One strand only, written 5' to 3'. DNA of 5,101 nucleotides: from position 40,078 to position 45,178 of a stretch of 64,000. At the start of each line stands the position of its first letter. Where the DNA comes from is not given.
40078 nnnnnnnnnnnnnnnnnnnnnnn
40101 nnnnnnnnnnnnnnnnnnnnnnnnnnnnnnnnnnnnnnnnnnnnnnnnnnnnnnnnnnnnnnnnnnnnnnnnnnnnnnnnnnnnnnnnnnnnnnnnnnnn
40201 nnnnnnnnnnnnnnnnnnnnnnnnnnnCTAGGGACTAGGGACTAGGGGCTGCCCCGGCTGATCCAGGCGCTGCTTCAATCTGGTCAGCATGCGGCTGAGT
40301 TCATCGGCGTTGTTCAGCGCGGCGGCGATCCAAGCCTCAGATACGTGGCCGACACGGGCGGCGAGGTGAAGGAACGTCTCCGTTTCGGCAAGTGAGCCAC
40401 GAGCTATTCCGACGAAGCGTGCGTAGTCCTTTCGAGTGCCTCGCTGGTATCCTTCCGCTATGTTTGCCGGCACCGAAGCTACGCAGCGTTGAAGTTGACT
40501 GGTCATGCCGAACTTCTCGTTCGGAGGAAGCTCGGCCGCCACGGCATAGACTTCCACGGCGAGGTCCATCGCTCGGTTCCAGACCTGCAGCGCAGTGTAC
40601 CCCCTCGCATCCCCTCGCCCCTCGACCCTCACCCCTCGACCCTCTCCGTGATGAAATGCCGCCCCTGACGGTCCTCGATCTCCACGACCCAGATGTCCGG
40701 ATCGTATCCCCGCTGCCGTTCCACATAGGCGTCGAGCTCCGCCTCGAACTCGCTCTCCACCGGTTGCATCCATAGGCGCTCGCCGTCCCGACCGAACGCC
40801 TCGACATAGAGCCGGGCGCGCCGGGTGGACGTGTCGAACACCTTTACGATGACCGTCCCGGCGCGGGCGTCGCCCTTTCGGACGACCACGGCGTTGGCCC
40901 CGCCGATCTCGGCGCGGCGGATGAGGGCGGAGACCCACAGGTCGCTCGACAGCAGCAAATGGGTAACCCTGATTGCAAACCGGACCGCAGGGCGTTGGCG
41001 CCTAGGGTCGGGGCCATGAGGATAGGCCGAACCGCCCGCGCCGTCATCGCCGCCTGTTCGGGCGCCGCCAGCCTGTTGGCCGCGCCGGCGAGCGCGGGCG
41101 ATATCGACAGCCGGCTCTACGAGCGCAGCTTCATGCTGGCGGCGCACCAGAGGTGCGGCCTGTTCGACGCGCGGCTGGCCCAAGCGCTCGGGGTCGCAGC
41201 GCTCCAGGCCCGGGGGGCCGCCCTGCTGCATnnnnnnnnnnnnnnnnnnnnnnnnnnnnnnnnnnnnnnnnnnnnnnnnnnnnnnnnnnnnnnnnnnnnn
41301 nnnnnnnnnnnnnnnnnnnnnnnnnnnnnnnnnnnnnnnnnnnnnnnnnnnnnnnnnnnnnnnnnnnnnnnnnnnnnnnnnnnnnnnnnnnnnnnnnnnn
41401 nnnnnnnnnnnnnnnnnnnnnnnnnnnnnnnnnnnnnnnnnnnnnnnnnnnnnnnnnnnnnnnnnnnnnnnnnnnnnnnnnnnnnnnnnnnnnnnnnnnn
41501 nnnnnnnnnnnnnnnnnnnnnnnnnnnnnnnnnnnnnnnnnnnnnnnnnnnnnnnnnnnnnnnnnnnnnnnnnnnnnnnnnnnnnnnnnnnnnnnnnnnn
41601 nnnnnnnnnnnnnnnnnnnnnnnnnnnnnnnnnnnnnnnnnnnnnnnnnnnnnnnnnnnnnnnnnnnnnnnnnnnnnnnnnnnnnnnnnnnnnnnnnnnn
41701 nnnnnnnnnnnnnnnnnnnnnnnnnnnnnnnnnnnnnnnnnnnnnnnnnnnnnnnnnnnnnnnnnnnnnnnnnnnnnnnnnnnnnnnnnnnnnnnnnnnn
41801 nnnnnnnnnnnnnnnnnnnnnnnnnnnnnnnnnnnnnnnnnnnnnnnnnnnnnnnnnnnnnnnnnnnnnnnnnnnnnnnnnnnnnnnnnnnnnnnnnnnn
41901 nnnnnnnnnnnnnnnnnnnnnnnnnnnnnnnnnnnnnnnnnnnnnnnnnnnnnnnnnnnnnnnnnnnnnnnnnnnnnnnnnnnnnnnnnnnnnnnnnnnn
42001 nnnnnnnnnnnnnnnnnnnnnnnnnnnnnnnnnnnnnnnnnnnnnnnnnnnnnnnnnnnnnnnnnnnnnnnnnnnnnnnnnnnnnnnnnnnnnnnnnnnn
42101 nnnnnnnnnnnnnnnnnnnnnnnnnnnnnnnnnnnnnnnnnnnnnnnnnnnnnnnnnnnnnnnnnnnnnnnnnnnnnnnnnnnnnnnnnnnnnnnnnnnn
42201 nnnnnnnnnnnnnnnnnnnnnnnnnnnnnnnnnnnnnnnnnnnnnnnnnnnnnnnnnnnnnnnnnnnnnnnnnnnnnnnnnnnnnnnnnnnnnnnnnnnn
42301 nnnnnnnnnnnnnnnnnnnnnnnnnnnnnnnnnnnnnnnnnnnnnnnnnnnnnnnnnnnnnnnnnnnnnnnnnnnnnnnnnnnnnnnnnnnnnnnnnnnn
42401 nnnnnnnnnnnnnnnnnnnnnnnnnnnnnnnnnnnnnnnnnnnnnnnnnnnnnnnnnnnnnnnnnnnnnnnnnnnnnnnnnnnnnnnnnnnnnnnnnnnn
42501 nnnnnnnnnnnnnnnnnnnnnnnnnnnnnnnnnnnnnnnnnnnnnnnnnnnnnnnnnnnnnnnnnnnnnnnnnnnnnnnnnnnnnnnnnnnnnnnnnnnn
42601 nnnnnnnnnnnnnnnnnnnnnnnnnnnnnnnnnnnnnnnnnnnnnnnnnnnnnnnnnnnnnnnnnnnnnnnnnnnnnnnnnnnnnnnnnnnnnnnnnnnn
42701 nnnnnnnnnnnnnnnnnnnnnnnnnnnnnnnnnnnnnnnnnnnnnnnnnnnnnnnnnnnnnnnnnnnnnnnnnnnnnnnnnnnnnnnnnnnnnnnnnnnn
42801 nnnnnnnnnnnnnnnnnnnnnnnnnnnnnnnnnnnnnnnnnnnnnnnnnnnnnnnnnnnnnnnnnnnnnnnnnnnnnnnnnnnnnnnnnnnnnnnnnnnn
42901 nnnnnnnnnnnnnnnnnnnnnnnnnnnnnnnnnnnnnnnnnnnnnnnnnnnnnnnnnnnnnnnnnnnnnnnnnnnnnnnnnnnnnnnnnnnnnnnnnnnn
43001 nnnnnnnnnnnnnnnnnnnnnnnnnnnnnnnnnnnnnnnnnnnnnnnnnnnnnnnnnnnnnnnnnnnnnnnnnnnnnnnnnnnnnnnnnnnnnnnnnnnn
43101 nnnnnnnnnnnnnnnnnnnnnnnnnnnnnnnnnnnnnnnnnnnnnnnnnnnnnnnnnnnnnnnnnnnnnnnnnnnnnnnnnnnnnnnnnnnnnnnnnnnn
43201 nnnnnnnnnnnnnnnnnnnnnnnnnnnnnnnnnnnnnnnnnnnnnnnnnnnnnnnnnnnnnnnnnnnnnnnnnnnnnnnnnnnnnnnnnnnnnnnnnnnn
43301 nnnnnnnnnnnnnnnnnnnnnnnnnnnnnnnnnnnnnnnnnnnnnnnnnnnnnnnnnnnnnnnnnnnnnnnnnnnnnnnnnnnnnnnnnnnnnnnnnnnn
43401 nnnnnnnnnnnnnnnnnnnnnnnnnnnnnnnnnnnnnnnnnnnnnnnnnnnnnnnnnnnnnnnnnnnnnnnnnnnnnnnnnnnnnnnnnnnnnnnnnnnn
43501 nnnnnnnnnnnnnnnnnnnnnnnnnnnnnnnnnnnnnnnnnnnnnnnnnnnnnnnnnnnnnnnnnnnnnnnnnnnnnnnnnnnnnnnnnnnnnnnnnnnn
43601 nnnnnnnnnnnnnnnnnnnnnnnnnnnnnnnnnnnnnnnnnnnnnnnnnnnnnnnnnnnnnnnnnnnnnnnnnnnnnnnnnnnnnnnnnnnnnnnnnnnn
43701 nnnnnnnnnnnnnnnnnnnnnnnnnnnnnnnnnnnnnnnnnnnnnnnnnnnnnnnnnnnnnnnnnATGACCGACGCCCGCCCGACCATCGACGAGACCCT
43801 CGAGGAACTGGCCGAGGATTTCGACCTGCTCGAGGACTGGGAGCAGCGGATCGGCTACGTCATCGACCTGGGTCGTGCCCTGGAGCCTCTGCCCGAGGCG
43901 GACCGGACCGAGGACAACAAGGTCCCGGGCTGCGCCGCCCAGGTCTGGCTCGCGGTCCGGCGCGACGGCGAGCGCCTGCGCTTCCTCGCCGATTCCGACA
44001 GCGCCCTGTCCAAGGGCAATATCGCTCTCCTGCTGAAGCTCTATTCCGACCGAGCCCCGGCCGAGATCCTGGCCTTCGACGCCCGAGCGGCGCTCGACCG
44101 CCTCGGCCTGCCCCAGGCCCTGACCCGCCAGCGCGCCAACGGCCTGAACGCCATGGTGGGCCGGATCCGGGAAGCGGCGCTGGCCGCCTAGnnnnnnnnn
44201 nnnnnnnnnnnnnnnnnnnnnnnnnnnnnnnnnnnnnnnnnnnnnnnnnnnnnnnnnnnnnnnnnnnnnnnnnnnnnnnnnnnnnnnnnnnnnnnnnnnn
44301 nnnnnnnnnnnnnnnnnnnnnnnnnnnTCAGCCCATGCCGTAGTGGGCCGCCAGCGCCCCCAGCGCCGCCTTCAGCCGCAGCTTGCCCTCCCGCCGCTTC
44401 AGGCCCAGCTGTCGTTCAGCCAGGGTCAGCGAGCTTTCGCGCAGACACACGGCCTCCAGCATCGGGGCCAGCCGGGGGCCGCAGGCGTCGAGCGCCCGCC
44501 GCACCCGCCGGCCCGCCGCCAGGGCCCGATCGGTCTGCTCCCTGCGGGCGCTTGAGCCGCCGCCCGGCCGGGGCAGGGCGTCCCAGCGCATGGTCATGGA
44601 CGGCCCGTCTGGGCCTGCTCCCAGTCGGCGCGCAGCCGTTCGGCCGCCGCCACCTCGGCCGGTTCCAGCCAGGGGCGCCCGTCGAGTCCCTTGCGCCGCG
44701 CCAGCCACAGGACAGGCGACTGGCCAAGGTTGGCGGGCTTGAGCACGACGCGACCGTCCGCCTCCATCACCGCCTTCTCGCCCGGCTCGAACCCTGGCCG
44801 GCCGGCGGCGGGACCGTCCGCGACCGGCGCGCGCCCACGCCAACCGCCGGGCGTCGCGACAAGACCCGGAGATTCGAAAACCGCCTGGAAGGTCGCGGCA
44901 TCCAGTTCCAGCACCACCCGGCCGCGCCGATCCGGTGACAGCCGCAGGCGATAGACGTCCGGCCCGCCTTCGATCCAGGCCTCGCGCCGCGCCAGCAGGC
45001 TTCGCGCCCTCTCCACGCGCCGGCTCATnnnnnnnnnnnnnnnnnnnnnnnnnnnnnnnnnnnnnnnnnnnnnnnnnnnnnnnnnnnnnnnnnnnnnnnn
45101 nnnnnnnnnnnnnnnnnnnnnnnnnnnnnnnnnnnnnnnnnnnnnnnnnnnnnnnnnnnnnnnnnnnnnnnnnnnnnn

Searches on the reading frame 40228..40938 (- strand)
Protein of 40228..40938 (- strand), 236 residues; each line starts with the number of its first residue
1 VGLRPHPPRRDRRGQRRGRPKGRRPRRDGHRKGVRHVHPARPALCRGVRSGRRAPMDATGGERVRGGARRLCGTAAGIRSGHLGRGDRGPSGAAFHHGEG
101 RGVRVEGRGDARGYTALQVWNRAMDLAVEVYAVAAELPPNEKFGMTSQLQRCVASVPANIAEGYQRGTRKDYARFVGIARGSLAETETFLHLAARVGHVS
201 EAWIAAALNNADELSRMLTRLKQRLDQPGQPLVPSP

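Call 43: search_protein_families(library=pfam, proteins=[window:40228-40938:-], max_evalue=0.00001)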
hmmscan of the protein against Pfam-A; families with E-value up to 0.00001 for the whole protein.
window:40228-40938:- (236 aa): 1 family
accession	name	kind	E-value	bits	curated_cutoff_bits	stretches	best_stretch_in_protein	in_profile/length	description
PF05635.17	23S_rRNA_IVP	-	5.8e-35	120.2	33.8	1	117-219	3-105/106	23S rRNA-intervening sequence protein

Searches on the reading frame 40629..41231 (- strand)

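Call 43: search_protein_families(library=pfam, proteins=[window:40629-41231:-], max_evalue=0.00001)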
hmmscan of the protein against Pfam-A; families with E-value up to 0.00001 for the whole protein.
window:40629-41231:- (200 aa): 1 family
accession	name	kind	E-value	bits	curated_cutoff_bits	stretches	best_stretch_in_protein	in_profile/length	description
PF07372.17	DUF1491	-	6.6e-33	113.6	25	1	94-194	1-103/104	Protein of unknown function (DUF1491)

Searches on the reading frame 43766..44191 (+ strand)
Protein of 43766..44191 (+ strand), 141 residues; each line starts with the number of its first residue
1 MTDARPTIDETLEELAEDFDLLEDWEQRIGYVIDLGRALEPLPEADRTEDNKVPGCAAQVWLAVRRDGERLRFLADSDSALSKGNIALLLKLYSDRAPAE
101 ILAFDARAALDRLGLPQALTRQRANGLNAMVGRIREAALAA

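Call 3: search_protein_families(library=pfam, proteins=[window:43766-44191:+], max_evalue=0.1)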
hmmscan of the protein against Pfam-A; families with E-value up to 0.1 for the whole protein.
window:43766-44191:+ (141 aa): 1 family
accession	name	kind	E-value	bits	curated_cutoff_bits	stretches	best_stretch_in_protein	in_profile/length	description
PF02657.20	SufE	-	1.2e-41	141.7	27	1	17-136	2-120/121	Fe-S metabolism associated domain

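Call 4: search_protein_families(library=ncbifam, proteins=[window:43766-44191:+], max_evalue=0.1)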
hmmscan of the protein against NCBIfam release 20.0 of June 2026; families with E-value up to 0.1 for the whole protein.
window:43766-44191:+ (141 aa): 3 families
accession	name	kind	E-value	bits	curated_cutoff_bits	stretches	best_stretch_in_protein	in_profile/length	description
NF006792.0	PRK09296.1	equivalog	2.5e-30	105.1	160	1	13-139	8-135/138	cysteine desulfuration protein SufE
TIGR03391.1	FeS_syn_CsdE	equivalog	5.4e-25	88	136.4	1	11-138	11-139/139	cysteine desulfurase sulfur acceptor subunit CsdE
NF011594.0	PRK15019.1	equivalog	1.4e-16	61.1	252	1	11-138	16-144/147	cysteine desulfurase sulfur acceptor subunit CsdE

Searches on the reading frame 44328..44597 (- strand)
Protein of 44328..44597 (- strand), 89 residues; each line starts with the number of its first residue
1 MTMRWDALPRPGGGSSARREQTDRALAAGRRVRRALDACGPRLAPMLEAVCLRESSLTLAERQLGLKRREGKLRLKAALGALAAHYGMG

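Call 3: search_protein_families(library=pfam, proteins=[window:44328-44597:-], max_evalue=0.1)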
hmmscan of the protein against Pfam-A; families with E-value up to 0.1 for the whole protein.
window:44328-44597:- (89 aa): 1 family
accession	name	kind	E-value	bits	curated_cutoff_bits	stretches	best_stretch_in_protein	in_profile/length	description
PF20057.4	DUF6456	-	2.9e-21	76.4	26.3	1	1-87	49-135/136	Domain of unknown function (DUF6456)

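Call 4: search_protein_families(library=ncbifam, proteins=[window:44328-44597:-], max_evalue=0.1)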
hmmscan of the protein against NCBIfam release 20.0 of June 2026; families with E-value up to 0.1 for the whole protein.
window:44328-44597:- (89 aa): 0 families

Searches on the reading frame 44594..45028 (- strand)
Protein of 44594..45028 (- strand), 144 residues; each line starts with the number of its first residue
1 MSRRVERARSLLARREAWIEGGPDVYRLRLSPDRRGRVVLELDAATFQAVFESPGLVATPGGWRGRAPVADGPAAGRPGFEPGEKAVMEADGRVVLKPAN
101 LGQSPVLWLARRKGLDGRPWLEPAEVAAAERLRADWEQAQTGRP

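Call 3: search_protein_families(library=pfam, proteins=[window:44594-45028:-], max_evalue=0.1)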
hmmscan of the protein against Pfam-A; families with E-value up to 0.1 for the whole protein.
window:44594-45028:- (144 aa): 1 family
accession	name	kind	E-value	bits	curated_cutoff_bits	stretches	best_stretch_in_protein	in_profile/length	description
PF20057.4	DUF6456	-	2.7e-14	53.8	26.3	1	99-142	3-46/136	Domain of unknown function (DUF6456)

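Call 4: search_protein_families(library=ncbifam, proteins=[window:44594-45028:-], max_evalue=0.1)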
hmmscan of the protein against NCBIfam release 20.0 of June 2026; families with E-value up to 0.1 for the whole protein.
window:44594-45028:- (144 aa): 0 families
